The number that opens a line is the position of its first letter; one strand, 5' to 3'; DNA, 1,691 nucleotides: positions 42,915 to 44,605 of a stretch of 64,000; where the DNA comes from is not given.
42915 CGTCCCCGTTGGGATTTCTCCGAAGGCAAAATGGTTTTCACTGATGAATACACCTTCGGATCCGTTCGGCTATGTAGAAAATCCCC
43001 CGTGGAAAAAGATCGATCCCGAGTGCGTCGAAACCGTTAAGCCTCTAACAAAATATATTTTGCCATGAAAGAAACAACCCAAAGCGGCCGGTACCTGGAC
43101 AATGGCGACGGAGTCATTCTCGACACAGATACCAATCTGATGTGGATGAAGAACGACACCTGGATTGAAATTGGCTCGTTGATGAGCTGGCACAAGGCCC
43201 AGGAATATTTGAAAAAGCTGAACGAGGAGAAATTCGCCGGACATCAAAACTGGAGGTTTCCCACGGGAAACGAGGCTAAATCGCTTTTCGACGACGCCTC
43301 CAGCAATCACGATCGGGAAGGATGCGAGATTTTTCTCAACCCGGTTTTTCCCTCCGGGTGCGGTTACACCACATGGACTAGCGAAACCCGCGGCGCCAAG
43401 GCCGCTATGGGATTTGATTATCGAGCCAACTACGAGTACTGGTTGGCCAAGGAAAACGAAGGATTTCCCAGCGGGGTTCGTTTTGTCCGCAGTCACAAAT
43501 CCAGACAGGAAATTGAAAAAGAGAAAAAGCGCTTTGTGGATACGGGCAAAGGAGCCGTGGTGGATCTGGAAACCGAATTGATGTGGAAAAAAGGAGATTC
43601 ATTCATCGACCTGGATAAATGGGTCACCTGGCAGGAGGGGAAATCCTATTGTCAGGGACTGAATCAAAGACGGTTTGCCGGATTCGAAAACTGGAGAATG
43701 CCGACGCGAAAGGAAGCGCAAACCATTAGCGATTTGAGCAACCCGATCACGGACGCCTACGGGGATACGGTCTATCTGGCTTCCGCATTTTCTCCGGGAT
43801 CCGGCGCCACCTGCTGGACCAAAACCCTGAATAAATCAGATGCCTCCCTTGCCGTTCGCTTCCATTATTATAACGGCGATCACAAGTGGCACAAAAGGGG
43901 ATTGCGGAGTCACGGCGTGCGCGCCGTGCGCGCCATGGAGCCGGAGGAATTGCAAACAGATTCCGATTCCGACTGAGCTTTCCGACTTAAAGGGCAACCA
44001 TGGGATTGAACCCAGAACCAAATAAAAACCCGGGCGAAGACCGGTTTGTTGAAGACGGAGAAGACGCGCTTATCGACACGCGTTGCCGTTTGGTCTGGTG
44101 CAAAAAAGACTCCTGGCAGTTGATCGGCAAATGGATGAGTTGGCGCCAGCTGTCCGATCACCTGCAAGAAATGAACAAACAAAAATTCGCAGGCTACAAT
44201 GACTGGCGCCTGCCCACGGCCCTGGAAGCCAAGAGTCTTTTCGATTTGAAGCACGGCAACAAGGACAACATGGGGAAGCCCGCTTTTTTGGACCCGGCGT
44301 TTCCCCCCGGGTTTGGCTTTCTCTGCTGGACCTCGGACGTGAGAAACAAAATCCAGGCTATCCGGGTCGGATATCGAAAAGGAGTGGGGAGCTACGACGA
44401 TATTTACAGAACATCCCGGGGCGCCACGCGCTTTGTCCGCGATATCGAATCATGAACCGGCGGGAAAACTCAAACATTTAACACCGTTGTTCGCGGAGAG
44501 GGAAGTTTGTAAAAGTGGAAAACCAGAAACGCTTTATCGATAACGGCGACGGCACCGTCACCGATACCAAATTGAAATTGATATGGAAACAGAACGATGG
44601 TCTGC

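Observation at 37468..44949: Tandem array of eight DUF1566 (Lcl C-terminal-like) paralogues with nine domains, seven lacking any export signal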

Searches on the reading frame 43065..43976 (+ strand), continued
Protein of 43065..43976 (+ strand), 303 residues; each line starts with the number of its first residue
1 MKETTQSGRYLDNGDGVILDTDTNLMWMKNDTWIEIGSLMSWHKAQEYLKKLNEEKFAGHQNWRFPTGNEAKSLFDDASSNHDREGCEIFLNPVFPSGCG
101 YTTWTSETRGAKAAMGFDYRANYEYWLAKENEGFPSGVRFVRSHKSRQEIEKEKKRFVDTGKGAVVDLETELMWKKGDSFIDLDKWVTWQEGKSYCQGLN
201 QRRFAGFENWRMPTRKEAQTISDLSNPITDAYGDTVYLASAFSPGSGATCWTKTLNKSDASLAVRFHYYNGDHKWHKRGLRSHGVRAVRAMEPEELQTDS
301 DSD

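Call 54: find_encoding_contigs(protein=P0090, flank=10000, max_places=1)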
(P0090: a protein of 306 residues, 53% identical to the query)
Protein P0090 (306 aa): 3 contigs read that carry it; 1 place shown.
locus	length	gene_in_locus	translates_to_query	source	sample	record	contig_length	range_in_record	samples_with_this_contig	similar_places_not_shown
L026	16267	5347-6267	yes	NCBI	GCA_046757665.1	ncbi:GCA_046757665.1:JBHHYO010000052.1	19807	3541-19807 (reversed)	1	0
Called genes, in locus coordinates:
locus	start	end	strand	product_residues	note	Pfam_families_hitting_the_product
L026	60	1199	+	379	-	PF00989:PAS, PF13188:PAS_8, PF08448:PAS_4 (weak), PF13426:PAS_9, PF00512:HisKA, PF02518:HATPase_c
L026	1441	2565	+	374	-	PF05222:AlaDh_PNT_N, PF07992:Pyr_redox_2 (faint), PF02826:2-Hacid_dh_C (faint), PF01262:AlaDh_PNT_C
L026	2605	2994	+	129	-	PF12769:PNTB_4TM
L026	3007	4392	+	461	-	PF02233:PNTB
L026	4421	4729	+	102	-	-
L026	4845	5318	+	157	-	PF07603:Lcl_C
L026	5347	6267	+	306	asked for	PF07603:Lcl_C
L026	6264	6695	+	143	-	PF07603:Lcl_C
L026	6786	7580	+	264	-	PF02810:SEC-C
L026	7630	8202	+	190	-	PF00639:Rotamase, PF13145:Rotamase_2, PF13616:Rotamase_3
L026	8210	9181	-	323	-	PF00389:2-Hacid_dh, PF02826:2-Hacid_dh_C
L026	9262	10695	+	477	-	PF02310:B12-binding, PF04055:Radical_SAM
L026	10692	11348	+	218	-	PF13353:Fer4_12 (weak), PF04055:Radical_SAM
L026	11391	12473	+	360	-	PF00730:HhH-GPD, PF00633:HHH, PF00293:NUDIX, PF14815:NUDIX_4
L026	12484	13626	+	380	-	PF01545:Cation_efflux, PF16916:ZT_dimer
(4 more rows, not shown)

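Call 72: search_solved_structures(query=A4, max_evalue=1)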
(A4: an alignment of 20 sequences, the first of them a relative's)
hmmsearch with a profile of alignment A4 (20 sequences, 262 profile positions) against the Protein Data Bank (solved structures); distinct sequences matched with E-value up to 1: 9.
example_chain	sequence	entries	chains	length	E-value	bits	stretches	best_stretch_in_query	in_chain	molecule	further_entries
9l6b_C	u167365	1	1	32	1.1e-05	28.4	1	238-258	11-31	UPF0225 protein YchJ -C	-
1sx0_A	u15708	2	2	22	0.00018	24.4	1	238-257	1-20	SecA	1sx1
1ozb_I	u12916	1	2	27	0.00023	24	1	239-260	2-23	Preprotein translocase secA subunit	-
1tm6_A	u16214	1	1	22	0.00034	23.5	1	241-258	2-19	Preprotein translocase secA subunit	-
1tf2_A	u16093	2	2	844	0.023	17.4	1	235-259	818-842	Preprotein translocase secA subunit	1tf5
3iqy_A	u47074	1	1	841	0.072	15.8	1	235-259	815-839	Protein translocase subunit secA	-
2i9w_A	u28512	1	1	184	0.21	14.3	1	238-259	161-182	Hypothetical protein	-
6raw_N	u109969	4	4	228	0.26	14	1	118-224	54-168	DNA replication complex GINS protein SLD5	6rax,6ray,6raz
7lqn_A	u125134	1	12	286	0.32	13.7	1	95-134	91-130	Glucosamine-6-phosphate deaminase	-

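Call 81: find_encoding_contigs(protein=P0001, flank=1000, max_places=1)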
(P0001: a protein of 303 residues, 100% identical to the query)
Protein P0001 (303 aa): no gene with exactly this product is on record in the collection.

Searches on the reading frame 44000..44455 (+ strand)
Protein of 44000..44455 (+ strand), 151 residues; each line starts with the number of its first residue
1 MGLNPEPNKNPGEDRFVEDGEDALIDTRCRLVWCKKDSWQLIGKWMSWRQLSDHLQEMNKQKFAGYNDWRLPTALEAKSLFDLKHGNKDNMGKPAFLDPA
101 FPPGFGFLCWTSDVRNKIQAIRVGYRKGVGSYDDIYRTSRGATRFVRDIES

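Call 3: search_protein_families(library=pfam, proteins=[window:44000-44455:+], max_evalue=0.01)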
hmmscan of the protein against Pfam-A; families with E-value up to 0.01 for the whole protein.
window:44000-44455:+ (151 aa): 1 family
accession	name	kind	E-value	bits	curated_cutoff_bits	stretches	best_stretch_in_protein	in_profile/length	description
PF07603.17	Lcl_C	-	1.1e-17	64.9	34.9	1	24-147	3-117/117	Lcl C-terminal domain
